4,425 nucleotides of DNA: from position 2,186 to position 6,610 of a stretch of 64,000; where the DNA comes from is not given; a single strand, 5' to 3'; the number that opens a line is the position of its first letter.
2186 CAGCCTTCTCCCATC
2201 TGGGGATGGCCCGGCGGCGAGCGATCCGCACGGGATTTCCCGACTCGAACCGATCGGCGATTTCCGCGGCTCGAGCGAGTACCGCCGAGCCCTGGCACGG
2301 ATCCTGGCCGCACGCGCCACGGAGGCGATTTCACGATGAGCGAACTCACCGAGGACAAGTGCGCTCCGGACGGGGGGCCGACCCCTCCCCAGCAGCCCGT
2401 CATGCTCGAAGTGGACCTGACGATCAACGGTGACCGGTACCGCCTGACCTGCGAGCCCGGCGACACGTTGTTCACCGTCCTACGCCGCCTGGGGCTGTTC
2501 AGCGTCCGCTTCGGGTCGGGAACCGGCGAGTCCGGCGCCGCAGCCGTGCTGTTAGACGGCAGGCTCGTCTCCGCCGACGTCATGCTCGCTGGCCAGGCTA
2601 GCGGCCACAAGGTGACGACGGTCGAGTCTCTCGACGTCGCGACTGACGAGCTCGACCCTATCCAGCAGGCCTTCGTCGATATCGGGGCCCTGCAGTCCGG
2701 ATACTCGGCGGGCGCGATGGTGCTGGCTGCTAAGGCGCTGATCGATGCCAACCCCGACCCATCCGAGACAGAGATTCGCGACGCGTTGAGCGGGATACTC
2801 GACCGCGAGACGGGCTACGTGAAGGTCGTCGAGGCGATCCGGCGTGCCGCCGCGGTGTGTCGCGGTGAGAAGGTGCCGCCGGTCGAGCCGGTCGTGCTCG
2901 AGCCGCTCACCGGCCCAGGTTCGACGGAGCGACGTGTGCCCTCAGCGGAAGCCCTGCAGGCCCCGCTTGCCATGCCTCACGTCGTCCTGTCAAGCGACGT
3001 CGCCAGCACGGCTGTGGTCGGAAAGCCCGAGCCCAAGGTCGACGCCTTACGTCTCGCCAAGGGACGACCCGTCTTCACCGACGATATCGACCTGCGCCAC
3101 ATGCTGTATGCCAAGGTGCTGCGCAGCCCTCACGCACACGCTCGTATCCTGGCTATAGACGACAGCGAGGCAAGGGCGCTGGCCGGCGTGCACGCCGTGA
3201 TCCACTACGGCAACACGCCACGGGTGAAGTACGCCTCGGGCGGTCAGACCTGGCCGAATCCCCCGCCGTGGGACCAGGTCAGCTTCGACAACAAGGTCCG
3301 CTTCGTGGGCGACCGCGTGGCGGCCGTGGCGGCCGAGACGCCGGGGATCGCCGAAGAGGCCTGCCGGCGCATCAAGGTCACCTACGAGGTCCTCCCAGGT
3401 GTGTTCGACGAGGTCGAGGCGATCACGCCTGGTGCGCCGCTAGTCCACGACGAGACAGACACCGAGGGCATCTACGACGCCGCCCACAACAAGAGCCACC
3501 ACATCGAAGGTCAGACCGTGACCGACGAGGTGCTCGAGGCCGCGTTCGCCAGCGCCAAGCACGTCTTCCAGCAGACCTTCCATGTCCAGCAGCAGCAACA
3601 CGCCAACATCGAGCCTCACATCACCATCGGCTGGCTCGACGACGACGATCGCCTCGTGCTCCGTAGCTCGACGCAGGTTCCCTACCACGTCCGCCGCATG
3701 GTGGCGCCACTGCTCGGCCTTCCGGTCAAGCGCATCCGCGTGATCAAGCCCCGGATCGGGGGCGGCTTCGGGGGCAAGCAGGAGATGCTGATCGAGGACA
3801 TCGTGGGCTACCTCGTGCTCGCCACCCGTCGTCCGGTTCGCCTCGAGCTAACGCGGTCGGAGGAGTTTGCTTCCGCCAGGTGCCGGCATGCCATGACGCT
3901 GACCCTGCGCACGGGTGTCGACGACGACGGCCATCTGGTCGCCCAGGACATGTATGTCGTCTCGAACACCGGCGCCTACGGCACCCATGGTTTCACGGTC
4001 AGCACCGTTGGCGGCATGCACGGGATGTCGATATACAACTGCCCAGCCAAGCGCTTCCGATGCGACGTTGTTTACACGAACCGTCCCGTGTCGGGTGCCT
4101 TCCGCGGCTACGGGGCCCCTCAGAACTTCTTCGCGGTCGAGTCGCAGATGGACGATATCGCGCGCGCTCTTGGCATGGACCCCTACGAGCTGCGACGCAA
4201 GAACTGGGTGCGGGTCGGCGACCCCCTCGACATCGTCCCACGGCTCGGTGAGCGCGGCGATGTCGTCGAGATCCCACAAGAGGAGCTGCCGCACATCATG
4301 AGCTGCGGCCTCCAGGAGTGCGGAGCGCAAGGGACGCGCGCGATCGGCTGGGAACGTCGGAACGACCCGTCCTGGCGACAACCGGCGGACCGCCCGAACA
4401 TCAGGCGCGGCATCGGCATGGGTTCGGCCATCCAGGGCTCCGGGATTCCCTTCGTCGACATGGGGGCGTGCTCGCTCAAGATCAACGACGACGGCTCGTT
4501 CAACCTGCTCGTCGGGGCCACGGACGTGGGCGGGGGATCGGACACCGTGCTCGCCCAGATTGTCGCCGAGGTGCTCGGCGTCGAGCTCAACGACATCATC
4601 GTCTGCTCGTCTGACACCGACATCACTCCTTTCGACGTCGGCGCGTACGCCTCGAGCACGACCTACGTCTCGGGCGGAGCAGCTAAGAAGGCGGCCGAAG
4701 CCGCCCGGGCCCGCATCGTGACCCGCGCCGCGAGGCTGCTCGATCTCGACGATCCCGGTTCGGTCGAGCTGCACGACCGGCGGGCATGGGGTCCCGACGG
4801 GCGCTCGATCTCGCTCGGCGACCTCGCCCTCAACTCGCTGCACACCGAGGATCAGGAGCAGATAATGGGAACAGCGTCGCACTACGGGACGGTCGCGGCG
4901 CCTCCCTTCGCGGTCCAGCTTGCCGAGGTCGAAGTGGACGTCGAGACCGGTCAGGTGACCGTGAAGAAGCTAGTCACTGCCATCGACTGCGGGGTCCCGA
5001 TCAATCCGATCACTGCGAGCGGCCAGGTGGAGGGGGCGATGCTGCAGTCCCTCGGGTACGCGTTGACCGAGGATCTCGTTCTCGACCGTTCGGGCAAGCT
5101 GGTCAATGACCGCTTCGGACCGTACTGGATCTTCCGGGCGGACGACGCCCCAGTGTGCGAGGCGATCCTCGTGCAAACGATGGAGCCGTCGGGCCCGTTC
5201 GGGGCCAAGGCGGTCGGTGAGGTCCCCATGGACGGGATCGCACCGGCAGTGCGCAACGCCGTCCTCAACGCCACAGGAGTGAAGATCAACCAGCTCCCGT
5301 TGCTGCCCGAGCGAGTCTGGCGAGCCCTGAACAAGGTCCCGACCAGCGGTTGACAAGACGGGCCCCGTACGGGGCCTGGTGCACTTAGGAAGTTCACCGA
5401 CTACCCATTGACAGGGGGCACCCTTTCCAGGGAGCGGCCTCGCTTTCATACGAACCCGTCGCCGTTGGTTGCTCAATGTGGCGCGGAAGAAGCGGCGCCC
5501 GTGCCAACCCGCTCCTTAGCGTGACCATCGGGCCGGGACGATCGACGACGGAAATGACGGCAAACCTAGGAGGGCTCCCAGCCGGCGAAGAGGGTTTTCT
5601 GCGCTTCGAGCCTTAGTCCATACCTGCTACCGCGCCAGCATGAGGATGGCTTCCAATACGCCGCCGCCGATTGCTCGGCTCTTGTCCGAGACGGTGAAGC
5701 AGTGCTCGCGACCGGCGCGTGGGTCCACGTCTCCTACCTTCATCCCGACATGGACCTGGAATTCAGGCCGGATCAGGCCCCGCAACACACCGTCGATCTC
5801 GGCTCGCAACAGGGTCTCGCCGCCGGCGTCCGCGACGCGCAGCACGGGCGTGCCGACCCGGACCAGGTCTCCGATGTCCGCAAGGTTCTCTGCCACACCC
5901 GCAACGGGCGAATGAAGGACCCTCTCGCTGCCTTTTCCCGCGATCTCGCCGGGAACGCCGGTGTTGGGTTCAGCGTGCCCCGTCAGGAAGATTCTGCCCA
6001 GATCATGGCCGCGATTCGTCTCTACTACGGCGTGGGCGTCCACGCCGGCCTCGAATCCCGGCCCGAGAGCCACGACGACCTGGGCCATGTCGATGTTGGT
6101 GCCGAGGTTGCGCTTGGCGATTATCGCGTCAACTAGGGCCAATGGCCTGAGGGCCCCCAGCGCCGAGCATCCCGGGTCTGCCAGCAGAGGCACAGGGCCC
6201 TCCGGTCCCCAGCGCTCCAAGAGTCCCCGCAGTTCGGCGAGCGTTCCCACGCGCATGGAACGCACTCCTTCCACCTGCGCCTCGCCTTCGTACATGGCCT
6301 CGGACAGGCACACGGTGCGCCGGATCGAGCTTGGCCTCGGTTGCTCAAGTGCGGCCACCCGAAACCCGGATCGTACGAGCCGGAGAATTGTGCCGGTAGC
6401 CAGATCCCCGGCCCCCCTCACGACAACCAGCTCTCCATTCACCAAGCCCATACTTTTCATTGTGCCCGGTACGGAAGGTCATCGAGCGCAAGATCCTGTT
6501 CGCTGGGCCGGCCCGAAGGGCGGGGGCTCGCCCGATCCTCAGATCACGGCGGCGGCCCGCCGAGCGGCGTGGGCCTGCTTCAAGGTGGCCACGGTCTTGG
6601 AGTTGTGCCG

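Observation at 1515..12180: Complete 'selenium-dependent molybdenum hydroxylase' (labile Se cofactor) locus in a high-GC genome, next to an IS element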

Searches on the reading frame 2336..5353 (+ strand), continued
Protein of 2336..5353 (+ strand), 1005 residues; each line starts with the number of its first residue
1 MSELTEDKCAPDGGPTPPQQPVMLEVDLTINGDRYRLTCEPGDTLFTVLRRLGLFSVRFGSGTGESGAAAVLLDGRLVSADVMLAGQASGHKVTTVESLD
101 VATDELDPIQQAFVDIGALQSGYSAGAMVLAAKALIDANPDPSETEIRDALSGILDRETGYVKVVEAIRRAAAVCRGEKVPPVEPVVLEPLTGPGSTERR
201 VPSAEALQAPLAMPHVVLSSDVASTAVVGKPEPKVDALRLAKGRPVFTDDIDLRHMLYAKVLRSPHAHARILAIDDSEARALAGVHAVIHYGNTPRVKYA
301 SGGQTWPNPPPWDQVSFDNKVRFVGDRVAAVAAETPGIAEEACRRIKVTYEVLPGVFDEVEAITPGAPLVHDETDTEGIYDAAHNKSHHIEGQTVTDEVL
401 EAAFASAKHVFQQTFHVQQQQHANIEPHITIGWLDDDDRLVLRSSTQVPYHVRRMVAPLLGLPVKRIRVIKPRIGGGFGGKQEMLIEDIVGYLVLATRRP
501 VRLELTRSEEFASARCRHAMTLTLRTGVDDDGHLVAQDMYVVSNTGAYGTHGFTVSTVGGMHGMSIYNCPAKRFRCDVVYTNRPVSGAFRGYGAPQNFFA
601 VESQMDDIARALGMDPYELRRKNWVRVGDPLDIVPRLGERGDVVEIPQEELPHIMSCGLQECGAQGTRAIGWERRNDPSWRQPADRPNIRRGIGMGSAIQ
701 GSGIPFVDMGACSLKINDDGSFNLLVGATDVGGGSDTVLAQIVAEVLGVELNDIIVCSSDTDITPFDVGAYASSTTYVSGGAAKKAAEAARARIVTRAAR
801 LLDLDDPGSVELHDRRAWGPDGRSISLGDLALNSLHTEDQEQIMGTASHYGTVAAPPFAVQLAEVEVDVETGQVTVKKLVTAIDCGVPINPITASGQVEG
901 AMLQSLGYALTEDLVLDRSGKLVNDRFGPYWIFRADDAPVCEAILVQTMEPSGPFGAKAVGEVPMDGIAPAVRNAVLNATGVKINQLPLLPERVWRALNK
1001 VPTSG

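Call 64: search_protein_families(library=ncbifam, proteins=[L012:7702-9078:+, L012:1248-2315:+, L021:5153-6142:+, L021:3891-5150:+, L021:7102-8079:+, L037:6837-7850:+, L037:8024-9214:+], max_evalue=1e-8)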
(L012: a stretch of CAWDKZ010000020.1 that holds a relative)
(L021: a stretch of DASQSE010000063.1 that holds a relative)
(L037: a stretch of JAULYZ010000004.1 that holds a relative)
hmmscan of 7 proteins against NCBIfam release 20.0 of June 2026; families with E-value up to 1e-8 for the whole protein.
L012:7702-9078:+ (459 aa): 31 families (the best 25 are shown)
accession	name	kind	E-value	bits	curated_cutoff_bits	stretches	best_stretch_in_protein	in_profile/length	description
TIGR02033.1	D-hydantoinase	equivalog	1.4e-142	475.8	393.25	1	1-453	1-453/454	dihydropyrimidinase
NF009941.0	PRK13404.1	subfamily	4.8e-127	424.5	647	1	2-455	7-462/478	dihydropyrimidinase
TIGR03178.1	allantoinase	equivalog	7.6e-77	259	357.85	1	1-446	2-434/441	allantoinase AllB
NF004839.0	PRK06189.1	equivalog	4.1e-69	233.3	631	1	1-443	5-437/451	allantoinase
NF002668.0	PRK02382.1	equivalog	8.6e-65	219.1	452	1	15-452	12-426/436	dihydroorotase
TIGR00857.1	pyrC_multi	subfamily_domain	1.7e-61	208.5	279.05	1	18-440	7-412/412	dihydroorotase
NF058539.1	ergo_uti2_ErtD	equivalog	2.9e-61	207.7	650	1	5-451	7-444/449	hydantoin-5-propionate amidohydrolase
NF058538.1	ergo_util_ErtD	equivalog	7.8e-61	206.2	600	1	6-452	7-444/446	hydantoin-5-propionate amidohydrolase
NF006559.0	PRK09060.1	equivalog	9.4e-57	192.3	482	1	2-445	8-430/444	dihydroorotase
NF005751.0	PRK07575.1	equivalog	3.7e-52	177.3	529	1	7-443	11-426/440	dihydroorotase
NF005960.0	PRK08044.1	equivalog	1.8e-50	172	688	1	2-421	6-417/453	allantoinase AllB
NF006841.0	PRK09357.2-2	equivalog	6.8e-44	150.2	640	1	15-437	17-417/421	dihydroorotase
NF006837.0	PRK09357.1-2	equivalog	7.5e-42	143.4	575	1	163-439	163-424/428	dihydroorotase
NF006836.0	PRK09357.1-1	equivalog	2.8e-41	141.6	538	1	12-442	12-429/432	dihydroorotase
NF006845.0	PRK09357.2-6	equivalog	1.3e-38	132.9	728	2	169-439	170-427/428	dihydroorotase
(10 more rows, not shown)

L012:1248-2315:+ (356 aa): 0 families

L021:5153-6142:+ (330 aa): 23 families
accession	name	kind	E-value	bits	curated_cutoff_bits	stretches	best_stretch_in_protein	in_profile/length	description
NF002619.0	PRK02271.1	equivalog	2.4e-51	175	276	1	6-320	7-314/329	5,10-methylenetetrahydromethanopterin reductase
TIGR03555.1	F420_mer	equivalog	2.5e-49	168.4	348.7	1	11-318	10-311/325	5,10-methylenetetrahydromethanopterin reductase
TIGR03841.1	F420_Rv3093c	subfamily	1.2e-35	123.4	213.65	1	10-315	7-297/298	LLM class F420-dependent oxidoreductase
TIGR04024.1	F420_NP1902A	hypoth_equivalog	7.7e-35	120.2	345.4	1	3-304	5-301/330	TIGR04024 family LLM class F420-dependent oxidoreductase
TIGR03857.1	F420_MSMEG_2249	hypoth_equivalog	9.3e-33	113.8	218.4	1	13-313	14-322/329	TIGR03857 family LLM class F420-dependent oxidoreductase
TIGR03559.1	F420_Rv3520c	subfamily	1.7e-30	106.2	335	1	1-308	1-320/325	LLM class F420-dependent oxidoreductase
TIGR03564.1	F420_MSMEG_4879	subfamily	6.1e-24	85.1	234.25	1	17-236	3-217/265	TIGR03564 family F420-dependent LLM class oxidoreductase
TIGR03617.1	F420_MSMEG_2256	subfamily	1.6e-23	83.1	278.15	1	21-302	3-288/318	TIGR03617 family F420-dependent LLM class oxidoreductase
TIGR03619.1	F420_Rv2161c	subfamily_domain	1.4e-22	80.5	166.9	1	41-214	46-217/247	TIGR03619 family F420-dependent LLM class oxidoreductase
TIGR03842.1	F420_CPS_4043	hypoth_equivalog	3.9e-22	78.8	295.45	1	4-210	4-199/329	TIGR03842 family LLM class F420-dependent oxidoreductase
TIGR03554.1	F420_G6P_DH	equivalog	2.4e-19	69.5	420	1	43-326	54-322/331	glucose-6-phosphate dehydrogenase (coenzyme-F420)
TIGR03560.1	F420_Rv1855c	subfamily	3.2e-19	69.7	231.4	1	38-211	49-224/227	TIGR03560 family F420-dependent LLM class oxidoreductase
TIGR03620.1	F420_MSMEG_4141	subfamily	4.3e-19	68.9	219.8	1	13-240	18-203/280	TIGR03620 family F420-dependent LLM class oxidoreductase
TIGR03854.1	F420_MSMEG_3544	hypoth_equivalog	2.4e-17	63.2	295.6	1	19-208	19-207/290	TIGR03854 family LLM class F420-dependent oxidoreductase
TIGR03621.1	F420_MSMEG_2516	subfamily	4.7e-17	62.1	213.15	1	1-182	2-178/295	TIGR03621 family F420-dependent LLM class oxidoreductase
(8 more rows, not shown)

L021:3891-5150:+ (420 aa): 22 families
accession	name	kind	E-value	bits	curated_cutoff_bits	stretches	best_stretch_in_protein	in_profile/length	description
NF005540.0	PRK07203.1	equivalog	2.4e-121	405.5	444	1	22-405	50-443/444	putative aminohydrolase SsnA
TIGR03314.1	Se_ssnA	subfamily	6.9e-121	404.2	455.5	1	22-404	49-441/441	putative selenium metabolism protein SsnA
NF004701.0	PRK06038.1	equivalog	8.5e-42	143.3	609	1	5-403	29-429/432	N-ethylammeline chlorohydrolase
NF006549.0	PRK09045.1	equivalog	2e-39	135.5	540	1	22-392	58-431/444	TRZ/ATZ family hydrolase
NF006055.0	PRK08203.1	equivalog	4.8e-39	134.2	532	2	171-401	215-451/455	8-oxoguanine deaminase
NF006252.0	PRK08393.1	equivalog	6.1e-36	124.3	617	1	23-398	46-421/424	N-ethylammeline chlorohydrolase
NF005557.0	PRK07228.1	equivalog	2.5e-33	115.5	522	1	1-403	23-440/445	5'-deoxyadenosine deaminase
NF006681.0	PRK09229.1-2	equivalog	1.4e-30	106.4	362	1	155-387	197-436/451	formimidoylglutamate deiminase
NF009059.0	PRK12393.1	equivalog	1.6e-30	106.2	543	2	2-129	31-160/460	amidohydrolase family protein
NF006056.0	PRK08204.1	subfamily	9.6e-28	97.1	391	1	1-403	26-443/449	hypothetical protein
TIGR02022.1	hutF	equivalog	3.3e-24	85.4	413.05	1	154-390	197-445/455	formimidoylglutamate deiminase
NF004995.0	PRK06380.1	subfamily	1.5e-22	80.2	567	1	23-390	46-413/418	metal-dependent hydrolase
NF012037.0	PRK15493.1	equivalog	6e-21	74.7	779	1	23-400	51-433/435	bifunctional S-methyl-5'-thioadenosine deaminase/S-adenosylhomocysteine deaminase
NF005211.0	PRK06687.1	equivalog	1.1e-20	73.9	703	1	23-385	50-418/419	TRZ/ATZ family protein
NF004801.0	PRK06151.1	subfamily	3.2e-20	72.4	416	1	139-406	184-468/491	chlorohydrolase family protein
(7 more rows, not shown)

L021:7102-8079:+ (326 aa): 16 families
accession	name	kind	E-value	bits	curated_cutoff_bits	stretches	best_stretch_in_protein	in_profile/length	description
NF001986.0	PRK00779.1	subfamily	2e-76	257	306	1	6-325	3-304/307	ornithine carbamoyltransferase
TIGR00658.1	orni_carb_tr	equivalog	2e-72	243.9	280.85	1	9-325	1-303/304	ornithine carbamoyltransferase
NF003384.0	PRK04523.1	equivalog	5.1e-70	236.2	288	1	9-323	4-331/336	N-acetylornithine carbamoyltransferase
TIGR04384.1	putr_carbamoyl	exception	4.8e-66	223.1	500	1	10-323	1-305/330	putrescine carbamoyltransferase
NF011380.0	PRK14805.1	equivalog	4.6e-54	183.5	421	1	10-323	3-298/302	ornithine carbamoyltransferase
NF003286.0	PRK04284.1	subfamily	9.8e-51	172.8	515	1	4-326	2-331/332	ornithine carbamoyltransferase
NF005538.0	PRK07200.1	equivalog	5e-50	170.7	453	1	5-311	18-362/396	knotted carbamoyltransferase YgeW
TIGR03316.1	ygeW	equivalog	3.7e-47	161.1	500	1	10-312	20-360/391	knotted carbamoyltransferase YgeW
NF002470.0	PRK01713.1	equivalog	6.4e-43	147.4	545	1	2-288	1-277/334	ornithine carbamoyltransferase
TIGR00670.1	asp_carb_tr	equivalog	1.7e-39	135.8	236.95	1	9-325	1-303/304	aspartate carbamoyltransferase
NF002032.1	PRK00856.1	equivalog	6.4e-39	133.9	263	1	9-324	1-296/297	aspartate carbamoyltransferase catalytic subunit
NF009213.0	PRK12562.1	subfamily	9.4e-38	130.4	559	1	11-288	9-277/334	ornithine carbamoyltransferase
NF011379.0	PRK14804.1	equivalog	9e-35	120.3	373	1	10-321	8-305/311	ornithine carbamoyltransferase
NF006046.0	PRK08192.1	equivalog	4.3e-24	85.4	512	1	5-326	3-318/339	aspartate carbamoyltransferase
NF008853.0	PRK11891.1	equivalog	5.3e-24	84.6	560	1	20-326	103-399/430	aspartate carbamoyltransferase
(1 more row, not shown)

L037:6837-7850:+ (338 aa): 18 families
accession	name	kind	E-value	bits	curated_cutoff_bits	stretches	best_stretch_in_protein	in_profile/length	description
NF002619.0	PRK02271.1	equivalog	1.1e-45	156.4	276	1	8-316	9-302/329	5,10-methylenetetrahydromethanopterin reductase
TIGR03555.1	F420_mer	equivalog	7.2e-45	153.8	348.7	1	18-316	17-301/325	5,10-methylenetetrahydromethanopterin reductase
TIGR04024.1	F420_NP1902A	hypoth_equivalog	5.6e-33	114.1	345.4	1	14-311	16-301/330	TIGR04024 family LLM class F420-dependent oxidoreductase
TIGR03841.1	F420_Rv3093c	subfamily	1.5e-32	113.2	213.65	1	10-322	7-297/298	LLM class F420-dependent oxidoreductase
TIGR03559.1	F420_Rv3520c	subfamily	2.4e-30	105.7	335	1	2-316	2-321/325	LLM class F420-dependent oxidoreductase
TIGR03857.1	F420_MSMEG_2249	hypoth_equivalog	3.3e-27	95.6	218.4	1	14-314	15-316/329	TIGR03857 family LLM class F420-dependent oxidoreductase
TIGR03564.1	F420_MSMEG_4879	subfamily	3.2e-25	89.2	234.25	1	19-216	5-193/265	TIGR03564 family F420-dependent LLM class oxidoreductase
TIGR03842.1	F420_CPS_4043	hypoth_equivalog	5.3e-25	88.2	295.45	1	4-334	4-322/329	TIGR03842 family LLM class F420-dependent oxidoreductase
TIGR03617.1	F420_MSMEG_2256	subfamily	2.1e-22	79.5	278.15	1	20-312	2-291/318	TIGR03617 family F420-dependent LLM class oxidoreductase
TIGR03619.1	F420_Rv2161c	subfamily_domain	4.6e-20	72.3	166.9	1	19-217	29-214/247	TIGR03619 family F420-dependent LLM class oxidoreductase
TIGR03554.1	F420_G6P_DH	equivalog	1.3e-16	60.5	420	1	30-245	41-252/331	glucose-6-phosphate dehydrogenase (coenzyme-F420)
TIGR03620.1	F420_MSMEG_4141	subfamily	1.3e-15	57.5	219.8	1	12-314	17-253/280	TIGR03620 family F420-dependent LLM class oxidoreductase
TIGR03854.1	F420_MSMEG_3544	hypoth_equivalog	9.9e-15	54.6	295.6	1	20-214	20-207/290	TIGR03854 family LLM class F420-dependent oxidoreductase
TIGR03560.1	F420_Rv1855c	subfamily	7.8e-13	48.7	231.4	1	16-217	16-224/227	TIGR03560 family F420-dependent LLM class oxidoreductase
TIGR03621.1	F420_MSMEG_2516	subfamily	7.1e-10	38.5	213.15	1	1-182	2-172/295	TIGR03621 family F420-dependent LLM class oxidoreductase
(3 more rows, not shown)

L037:8024-9214:+ (397 aa): 24 families
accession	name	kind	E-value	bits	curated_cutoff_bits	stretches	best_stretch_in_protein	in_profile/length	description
NF005557.0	PRK07228.1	equivalog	1e-111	373.8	522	1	1-389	54-442/445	5'-deoxyadenosine deaminase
NF004701.0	PRK06038.1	equivalog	1.6e-98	330.2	609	1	1-387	55-429/432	N-ethylammeline chlorohydrolase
NF006549.0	PRK09045.1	equivalog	8.1e-90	301.6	540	1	1-378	65-433/444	TRZ/ATZ family hydrolase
NF006252.0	PRK08393.1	equivalog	7.6e-85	285.5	617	1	2-381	53-420/424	N-ethylammeline chlorohydrolase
NF006055.0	PRK08203.1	equivalog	5.3e-83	279.1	532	1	1-387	60-453/455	8-oxoguanine deaminase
NF009059.0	PRK12393.1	equivalog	4e-66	223.6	543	1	2-387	61-458/460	amidohydrolase family protein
NF004995.0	PRK06380.1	subfamily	7.3e-64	216.3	567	1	1-372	52-411/418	metal-dependent hydrolase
NF005211.0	PRK06687.1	equivalog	6.7e-62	209.6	703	1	1-367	56-416/419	TRZ/ATZ family protein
NF006056.0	PRK08204.1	subfamily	2.8e-60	204.4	391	1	2-389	57-445/449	hypothetical protein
NF012037.0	PRK15493.1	equivalog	6.8e-60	203.1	779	1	2-379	58-428/435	bifunctional S-methyl-5'-thioadenosine deaminase/S-adenosylhomocysteine deaminase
NF005540.0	PRK07203.1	equivalog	8.5e-55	186.1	444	1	1-387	57-441/444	putative aminohydrolase SsnA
TIGR03314.1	Se_ssnA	subfamily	1.1e-54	186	455.5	1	1-387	56-440/441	putative selenium metabolism protein SsnA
TIGR02967.1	guan_deamin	equivalog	5.4e-47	160.7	375.4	1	1-327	43-364/401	guanine deaminase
NF006679.0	PRK09228.1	subfamily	1.6e-43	149.1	351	1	1-327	68-389/433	guanine deaminase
NF006681.0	PRK09229.1-2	equivalog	9.1e-40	136.7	362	1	2-374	52-440/451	formimidoylglutamate deiminase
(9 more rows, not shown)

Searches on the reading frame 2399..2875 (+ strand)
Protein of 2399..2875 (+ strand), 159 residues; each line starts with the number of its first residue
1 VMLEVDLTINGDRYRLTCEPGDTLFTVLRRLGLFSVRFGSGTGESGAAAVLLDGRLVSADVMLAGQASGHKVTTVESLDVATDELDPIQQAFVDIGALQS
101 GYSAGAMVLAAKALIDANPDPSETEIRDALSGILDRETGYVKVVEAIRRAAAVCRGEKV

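Call 48: search_protein_representatives(protein=window:2399-2875:+)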
Query: 159 residues. Proteins with E-value up to 0.001 (for the whole library): 11947; up to 1e-10: 3512; up to 1e-30: 56. The best 150 are listed.
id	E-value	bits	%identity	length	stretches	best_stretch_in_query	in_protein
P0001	3.1e-80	283.5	89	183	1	1-151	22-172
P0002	2.7e-67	241.6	75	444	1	2-158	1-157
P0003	3.5e-65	234.8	75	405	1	5-159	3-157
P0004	1.1e-54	200.7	62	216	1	4-158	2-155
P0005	1.4e-53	197.1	61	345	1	4-159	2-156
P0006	1.7e-51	190.4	61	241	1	5-159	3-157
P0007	3.2e-47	176.5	69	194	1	28-158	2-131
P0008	1.4e-46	174.4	60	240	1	4-155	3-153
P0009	5.2e-45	169.3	58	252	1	2-155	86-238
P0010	7.3e-44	165.6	67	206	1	2-128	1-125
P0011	7.8e-41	155.8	64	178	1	26-154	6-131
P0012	1.1e-40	155.4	65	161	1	3-120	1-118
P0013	2.5e-40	154.1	52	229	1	4-159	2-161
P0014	6.0e-39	149.7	62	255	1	4-133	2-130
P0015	1.4e-38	148.5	48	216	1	4-159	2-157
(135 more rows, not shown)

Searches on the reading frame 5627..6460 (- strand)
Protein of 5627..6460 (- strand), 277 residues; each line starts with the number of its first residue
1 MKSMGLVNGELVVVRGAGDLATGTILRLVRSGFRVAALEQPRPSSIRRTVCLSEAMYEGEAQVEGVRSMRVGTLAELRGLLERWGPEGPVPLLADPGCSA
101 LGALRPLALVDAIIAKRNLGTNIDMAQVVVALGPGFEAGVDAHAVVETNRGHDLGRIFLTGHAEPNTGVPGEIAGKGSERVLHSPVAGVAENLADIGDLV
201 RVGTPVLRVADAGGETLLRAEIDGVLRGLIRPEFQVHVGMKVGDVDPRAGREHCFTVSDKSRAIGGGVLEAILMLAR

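Call 3: search_protein_families(library=ncbifam, proteins=[window:5627-6460:-], max_evalue=0.001)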
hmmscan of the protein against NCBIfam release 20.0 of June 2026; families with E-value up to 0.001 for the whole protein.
window:5627-6460:- (277 aa): 1 family
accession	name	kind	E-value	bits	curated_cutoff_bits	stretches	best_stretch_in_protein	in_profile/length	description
TIGR03309.1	matur_yqeB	equivalog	1.8e-98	329.1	220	1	12-275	1-256/256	selenium-dependent molybdenum cofactor biosynthesis protein YqeB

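Call 4: search_protein_families(library=pfam, proteins=[window:5627-6460:-], max_evalue=0.001)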
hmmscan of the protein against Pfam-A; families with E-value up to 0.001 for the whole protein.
window:5627-6460:- (277 aa): 0 families

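Call 10: find_encoding_contigs(protein=window:5627-6460:-, flank=10000, max_places=6)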
Protein window:5627-6460:- (277 aa): no gene with exactly this product is on record in the collection.

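Call 69: search_solved_structures(query=window:5627-6460:-, max_evalue=0.01)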
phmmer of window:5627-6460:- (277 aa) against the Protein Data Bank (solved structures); distinct sequences matched with E-value up to 0.01: 0.
